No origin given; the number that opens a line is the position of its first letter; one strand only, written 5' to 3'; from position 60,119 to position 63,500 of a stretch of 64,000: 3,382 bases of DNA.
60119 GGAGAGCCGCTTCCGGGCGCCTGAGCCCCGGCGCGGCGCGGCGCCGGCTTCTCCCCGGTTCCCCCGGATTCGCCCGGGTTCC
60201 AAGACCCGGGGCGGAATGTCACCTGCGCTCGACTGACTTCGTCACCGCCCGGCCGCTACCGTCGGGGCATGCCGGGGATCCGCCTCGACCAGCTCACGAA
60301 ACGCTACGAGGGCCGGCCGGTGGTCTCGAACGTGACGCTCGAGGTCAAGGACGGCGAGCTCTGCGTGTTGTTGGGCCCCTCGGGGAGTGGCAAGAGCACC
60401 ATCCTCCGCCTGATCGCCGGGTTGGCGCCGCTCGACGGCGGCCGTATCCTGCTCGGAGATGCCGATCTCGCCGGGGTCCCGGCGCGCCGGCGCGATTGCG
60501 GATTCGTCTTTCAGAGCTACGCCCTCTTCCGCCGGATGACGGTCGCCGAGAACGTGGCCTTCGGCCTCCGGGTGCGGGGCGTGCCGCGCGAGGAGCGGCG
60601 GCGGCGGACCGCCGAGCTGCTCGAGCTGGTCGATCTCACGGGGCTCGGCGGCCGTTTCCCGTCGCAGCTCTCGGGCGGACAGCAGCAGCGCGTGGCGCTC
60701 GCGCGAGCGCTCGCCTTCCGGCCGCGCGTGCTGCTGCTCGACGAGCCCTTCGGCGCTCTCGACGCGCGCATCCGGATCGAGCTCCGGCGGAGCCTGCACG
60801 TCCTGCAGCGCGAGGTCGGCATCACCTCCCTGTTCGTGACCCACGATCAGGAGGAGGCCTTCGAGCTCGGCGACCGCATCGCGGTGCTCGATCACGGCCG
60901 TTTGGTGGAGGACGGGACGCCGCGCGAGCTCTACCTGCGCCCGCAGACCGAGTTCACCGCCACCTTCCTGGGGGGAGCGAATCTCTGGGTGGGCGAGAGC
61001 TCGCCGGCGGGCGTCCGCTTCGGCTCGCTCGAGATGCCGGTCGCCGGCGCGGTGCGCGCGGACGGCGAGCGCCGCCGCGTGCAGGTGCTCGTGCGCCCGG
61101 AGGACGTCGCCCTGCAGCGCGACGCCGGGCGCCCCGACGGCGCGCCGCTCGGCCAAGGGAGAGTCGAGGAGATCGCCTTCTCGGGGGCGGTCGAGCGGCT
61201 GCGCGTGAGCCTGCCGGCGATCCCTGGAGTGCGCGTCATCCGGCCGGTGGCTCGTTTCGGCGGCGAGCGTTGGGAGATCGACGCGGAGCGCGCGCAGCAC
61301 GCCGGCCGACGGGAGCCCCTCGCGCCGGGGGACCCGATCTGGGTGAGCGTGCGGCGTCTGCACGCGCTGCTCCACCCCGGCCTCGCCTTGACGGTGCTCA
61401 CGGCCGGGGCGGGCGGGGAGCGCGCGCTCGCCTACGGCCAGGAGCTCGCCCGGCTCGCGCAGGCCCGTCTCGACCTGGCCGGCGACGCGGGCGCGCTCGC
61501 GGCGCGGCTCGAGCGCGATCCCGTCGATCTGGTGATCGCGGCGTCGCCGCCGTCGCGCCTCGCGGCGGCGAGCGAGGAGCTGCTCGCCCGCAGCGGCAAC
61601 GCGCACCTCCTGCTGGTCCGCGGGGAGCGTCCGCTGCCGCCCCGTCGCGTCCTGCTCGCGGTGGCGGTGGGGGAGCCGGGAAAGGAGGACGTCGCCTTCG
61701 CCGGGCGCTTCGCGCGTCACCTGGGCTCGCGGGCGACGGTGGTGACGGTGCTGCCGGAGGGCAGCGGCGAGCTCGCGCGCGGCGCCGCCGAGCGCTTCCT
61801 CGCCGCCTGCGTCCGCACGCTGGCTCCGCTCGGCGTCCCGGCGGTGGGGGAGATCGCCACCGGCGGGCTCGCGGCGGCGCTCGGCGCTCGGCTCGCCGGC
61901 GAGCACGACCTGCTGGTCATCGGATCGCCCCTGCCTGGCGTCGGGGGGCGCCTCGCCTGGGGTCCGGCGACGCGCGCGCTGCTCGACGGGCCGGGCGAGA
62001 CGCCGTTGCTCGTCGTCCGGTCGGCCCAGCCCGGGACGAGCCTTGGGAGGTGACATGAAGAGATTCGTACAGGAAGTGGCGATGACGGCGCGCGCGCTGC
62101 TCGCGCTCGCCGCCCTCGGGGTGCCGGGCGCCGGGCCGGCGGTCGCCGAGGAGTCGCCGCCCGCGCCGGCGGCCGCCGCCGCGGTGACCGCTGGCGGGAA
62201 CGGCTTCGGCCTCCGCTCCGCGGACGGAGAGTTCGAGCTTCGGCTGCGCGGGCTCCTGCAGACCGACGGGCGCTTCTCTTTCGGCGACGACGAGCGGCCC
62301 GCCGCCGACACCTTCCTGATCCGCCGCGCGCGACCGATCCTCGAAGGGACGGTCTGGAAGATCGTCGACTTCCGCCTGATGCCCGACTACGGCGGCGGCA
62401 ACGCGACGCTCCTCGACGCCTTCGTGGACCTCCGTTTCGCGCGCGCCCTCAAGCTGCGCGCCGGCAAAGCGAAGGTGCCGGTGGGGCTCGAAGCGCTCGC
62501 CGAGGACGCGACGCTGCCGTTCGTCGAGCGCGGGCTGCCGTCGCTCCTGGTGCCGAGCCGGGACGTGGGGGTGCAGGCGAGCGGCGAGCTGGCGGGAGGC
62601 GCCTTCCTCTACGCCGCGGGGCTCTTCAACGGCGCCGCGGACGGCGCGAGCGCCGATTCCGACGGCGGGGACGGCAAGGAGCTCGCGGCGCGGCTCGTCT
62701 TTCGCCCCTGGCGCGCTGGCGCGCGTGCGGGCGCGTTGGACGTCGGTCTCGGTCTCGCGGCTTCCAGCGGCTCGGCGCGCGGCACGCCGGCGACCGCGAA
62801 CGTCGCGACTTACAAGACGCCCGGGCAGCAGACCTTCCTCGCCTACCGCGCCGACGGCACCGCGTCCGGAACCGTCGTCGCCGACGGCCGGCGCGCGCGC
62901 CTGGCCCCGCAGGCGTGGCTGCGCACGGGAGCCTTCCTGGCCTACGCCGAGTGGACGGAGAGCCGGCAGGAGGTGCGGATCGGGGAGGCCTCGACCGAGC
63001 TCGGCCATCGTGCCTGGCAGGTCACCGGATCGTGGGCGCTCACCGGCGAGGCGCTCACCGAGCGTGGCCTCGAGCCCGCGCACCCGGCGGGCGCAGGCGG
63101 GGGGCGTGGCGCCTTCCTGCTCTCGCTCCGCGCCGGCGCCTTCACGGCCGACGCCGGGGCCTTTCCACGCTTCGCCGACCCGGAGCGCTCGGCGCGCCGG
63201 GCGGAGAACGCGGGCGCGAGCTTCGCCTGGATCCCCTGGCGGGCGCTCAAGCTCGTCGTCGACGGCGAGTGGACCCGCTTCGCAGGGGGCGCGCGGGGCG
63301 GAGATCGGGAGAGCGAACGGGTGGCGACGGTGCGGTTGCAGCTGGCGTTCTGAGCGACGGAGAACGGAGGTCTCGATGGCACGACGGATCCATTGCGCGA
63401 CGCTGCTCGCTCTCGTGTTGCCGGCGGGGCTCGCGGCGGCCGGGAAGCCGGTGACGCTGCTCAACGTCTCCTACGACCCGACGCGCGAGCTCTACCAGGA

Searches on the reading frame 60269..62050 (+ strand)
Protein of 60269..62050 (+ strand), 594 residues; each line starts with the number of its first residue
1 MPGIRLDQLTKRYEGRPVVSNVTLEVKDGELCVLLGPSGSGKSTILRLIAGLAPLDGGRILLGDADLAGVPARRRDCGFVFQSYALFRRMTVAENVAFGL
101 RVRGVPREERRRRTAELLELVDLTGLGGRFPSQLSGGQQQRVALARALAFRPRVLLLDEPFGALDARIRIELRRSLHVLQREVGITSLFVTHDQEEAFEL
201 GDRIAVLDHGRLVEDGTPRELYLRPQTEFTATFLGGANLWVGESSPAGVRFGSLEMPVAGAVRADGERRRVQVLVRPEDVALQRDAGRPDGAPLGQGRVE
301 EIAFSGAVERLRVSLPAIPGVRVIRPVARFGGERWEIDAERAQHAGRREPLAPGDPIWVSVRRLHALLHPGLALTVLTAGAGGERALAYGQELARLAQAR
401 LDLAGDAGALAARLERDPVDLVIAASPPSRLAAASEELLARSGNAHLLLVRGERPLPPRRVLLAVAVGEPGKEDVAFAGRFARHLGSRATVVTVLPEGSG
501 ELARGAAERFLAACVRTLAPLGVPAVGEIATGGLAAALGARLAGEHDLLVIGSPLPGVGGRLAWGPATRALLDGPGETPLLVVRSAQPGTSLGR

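Call 54: search_protein_families(library=pfam, proteins=[window:60269-62050:+], max_evalue=0.001)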
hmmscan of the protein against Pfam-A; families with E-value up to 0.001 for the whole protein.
window:60269-62050:+ (594 aa): 4 families
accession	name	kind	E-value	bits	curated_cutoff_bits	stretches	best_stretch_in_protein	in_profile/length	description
PF00005.33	ABC_tran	-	2e-33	116.4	25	1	20-161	2-136/137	ABC transporter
PF08402.16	TOBE_2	-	4.4e-07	30.4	21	1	273-336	1-59/76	TOBE domain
PF13304.12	AAA_21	-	4.7e-06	27.3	27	0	33-53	3-23/304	AAA domain, putative AbiEii toxin, Type IV TA system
PF13191.12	AAA_16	-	0.00063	20.7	32.6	1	27-158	20-139/167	AAA ATPase domain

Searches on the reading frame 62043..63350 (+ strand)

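Call 54: search_protein_families(library=pfam, proteins=[window:62043-63350:+], max_evalue=0.001)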
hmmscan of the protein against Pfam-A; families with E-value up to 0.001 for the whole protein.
window:62043-63350:+ (436 aa): 1 family
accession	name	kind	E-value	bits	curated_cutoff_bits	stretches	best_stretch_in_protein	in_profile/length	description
PF07396.17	Porin_O_P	-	2.5e-17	63.6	20.9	1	72-436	7-370/370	Phosphate-selective porin O and P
